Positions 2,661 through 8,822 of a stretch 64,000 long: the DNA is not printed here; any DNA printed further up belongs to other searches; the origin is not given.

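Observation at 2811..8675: MadBub protein with both BUBR1/Mad3 (two KEN boxes) and BUB1 (TPR plus kinase-fold) features, but the kinase is a pseudokinase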

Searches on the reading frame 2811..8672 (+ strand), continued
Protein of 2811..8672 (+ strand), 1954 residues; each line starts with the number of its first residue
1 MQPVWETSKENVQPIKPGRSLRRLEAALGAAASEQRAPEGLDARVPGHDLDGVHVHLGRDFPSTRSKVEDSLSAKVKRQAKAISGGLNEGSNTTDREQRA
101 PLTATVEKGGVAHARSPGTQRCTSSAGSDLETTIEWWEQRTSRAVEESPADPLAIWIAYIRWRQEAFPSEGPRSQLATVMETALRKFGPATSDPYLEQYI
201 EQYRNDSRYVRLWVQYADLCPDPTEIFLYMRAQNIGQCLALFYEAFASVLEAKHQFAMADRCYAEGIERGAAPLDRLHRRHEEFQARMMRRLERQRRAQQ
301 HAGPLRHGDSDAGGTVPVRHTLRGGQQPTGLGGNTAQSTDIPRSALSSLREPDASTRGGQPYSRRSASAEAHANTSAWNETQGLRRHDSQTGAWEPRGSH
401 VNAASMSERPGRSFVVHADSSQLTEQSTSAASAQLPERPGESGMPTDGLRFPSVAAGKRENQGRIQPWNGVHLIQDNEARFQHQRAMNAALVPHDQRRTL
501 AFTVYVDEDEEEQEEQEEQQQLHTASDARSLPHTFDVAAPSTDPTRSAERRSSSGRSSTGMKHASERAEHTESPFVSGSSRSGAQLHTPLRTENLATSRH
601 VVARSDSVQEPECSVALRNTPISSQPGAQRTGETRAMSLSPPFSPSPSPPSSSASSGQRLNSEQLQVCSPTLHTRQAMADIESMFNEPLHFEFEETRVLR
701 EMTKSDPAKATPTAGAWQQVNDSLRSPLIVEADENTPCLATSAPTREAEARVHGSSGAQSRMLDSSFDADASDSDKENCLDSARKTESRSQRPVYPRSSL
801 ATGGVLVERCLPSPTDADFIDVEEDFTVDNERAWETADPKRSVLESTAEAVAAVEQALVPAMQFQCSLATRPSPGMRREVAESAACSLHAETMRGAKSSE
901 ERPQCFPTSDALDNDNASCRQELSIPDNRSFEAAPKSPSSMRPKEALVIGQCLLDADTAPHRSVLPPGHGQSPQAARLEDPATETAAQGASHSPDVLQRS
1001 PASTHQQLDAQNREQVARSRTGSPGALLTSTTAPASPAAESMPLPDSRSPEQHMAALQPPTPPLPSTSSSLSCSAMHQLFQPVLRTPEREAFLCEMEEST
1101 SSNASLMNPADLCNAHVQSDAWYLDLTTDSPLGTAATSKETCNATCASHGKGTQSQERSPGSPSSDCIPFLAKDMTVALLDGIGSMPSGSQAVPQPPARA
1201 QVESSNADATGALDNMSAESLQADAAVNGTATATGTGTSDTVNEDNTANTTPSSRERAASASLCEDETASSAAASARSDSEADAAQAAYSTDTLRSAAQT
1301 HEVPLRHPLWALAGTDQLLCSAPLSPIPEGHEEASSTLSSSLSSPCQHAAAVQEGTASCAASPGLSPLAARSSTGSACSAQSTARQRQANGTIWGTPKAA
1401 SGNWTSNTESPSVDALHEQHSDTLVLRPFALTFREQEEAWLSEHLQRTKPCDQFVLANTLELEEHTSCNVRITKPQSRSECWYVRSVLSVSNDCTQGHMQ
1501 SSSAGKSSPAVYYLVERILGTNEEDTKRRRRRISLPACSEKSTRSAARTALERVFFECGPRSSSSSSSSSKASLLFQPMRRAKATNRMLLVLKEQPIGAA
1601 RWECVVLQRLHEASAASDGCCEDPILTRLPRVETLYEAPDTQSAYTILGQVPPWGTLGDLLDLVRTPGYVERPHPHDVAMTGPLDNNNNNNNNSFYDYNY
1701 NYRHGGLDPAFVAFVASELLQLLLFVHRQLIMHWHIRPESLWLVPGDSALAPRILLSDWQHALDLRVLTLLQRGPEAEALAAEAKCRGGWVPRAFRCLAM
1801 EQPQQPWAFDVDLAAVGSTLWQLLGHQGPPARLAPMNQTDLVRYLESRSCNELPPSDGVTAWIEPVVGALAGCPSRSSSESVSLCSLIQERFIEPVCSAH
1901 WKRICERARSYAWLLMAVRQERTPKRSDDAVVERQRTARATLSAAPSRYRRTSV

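Call 43: list_cluster_members(proteins=[window:2811-8672:+, P0003, P0005, P0006, P0007, P0009, P0011, P0013, P0004, P0012])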
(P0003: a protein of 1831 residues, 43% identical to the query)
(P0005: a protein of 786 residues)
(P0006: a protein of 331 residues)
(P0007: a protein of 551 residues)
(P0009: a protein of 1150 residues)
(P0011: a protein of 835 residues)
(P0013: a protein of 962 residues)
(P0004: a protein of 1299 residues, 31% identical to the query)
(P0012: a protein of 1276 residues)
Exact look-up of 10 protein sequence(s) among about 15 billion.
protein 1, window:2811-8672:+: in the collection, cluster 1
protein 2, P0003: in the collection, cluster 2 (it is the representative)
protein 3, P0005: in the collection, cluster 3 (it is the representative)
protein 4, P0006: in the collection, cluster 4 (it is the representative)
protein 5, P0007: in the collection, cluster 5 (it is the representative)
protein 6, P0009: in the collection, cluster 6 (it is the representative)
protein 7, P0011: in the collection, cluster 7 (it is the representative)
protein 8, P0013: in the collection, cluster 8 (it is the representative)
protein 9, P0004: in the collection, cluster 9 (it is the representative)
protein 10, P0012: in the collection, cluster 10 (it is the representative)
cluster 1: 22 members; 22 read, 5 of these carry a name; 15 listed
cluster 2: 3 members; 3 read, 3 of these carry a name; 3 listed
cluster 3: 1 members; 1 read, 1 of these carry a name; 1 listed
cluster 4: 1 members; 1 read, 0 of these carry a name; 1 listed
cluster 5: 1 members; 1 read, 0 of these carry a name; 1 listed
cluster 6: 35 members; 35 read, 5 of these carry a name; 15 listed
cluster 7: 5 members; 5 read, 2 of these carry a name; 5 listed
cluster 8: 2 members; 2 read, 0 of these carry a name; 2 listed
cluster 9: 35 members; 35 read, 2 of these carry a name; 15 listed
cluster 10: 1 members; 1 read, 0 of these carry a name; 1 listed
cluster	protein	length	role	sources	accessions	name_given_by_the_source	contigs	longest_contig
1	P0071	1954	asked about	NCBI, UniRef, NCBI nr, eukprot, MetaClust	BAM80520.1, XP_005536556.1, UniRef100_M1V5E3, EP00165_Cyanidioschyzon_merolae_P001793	hypothetical protein, conserved [Cyanidioschyzon merolae strain 10D] | BUB1 N-terminal domain-containing protein n=1 Tax=Cyanidioschyzon merolae (strain ... | XP_005536556.1 hypothetical protein, conserved [Cyanidioschyzon merolae strain 10D]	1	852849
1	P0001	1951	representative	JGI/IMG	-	-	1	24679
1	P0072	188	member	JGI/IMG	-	hypothetical protein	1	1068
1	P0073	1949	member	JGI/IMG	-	hypothetical protein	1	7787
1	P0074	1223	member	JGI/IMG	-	hypothetical protein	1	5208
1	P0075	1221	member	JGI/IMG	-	hypothetical protein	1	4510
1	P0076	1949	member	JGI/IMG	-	-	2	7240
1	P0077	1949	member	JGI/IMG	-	-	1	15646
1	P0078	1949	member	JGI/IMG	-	-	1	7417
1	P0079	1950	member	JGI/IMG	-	-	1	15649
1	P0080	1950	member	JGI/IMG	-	-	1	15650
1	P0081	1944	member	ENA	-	-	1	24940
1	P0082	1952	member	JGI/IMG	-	-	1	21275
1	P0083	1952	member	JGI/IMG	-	-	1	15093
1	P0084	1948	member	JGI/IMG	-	-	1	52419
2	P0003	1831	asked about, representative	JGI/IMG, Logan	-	hypothetical protein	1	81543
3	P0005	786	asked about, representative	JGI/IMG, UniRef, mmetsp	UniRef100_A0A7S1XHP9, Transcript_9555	Protein kinase domain-containing protein n=1 Tax=Compsopogon caeruleus TaxID=31354 ... | Transcript_9555/g.19538 ORF Transcript_9555/g.19538 Transcript_9555/m.19538 type:complete ...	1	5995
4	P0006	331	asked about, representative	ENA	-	-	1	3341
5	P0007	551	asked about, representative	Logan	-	-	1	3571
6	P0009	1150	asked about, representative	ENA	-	-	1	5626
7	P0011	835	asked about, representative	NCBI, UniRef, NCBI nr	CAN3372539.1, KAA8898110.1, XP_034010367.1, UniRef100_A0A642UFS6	hypothetical protein DIURU_004965 [Diutina rugosa] | Protein kinase domain-containing protein n=1 Tax=Diutina rugosa TaxID=5481 ... | uncharacterized protein DIURU_004965 [Diutina rugosa]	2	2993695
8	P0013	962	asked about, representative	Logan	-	-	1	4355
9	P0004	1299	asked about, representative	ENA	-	-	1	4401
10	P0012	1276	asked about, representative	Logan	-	-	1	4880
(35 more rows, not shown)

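Call 57: find_encoding_contigs(protein=P0001, flank=3000, max_places=2)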
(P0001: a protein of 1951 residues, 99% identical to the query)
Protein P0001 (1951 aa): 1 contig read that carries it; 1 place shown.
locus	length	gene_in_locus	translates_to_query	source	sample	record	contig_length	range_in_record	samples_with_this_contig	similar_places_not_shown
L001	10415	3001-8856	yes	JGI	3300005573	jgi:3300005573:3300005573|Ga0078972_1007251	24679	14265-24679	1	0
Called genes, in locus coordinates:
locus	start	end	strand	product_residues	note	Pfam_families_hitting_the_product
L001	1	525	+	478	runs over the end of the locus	-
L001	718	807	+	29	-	-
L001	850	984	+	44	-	-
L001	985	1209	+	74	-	-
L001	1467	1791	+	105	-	-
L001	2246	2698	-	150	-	-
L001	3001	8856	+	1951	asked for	PF08311:Mad3_BUB1_I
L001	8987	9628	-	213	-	-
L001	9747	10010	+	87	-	-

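Call 58: find_encoding_contigs(protein=P0003, flank=6000, max_places=2)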
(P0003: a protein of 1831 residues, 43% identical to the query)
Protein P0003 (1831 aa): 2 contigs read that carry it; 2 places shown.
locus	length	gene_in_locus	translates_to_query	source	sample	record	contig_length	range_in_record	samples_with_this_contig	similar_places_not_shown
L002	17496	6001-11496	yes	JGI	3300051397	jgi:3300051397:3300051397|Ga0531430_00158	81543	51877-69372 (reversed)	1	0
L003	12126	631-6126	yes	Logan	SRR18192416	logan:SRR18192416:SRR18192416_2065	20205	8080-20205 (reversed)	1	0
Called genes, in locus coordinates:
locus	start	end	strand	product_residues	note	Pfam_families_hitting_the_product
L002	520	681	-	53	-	-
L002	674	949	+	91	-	-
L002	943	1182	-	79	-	-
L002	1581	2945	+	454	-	-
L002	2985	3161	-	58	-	-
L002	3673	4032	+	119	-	-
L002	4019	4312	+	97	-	-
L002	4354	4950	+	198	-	-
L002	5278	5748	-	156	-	-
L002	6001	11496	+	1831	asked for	PF08311:Mad3_BUB1_I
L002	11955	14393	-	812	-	-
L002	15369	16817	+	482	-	PF13328:HD_4, PF04607:RelA_SpoT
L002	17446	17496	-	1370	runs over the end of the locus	PF14678:FANCI_S4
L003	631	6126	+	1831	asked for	PF08311:Mad3_BUB1_I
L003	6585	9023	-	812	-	-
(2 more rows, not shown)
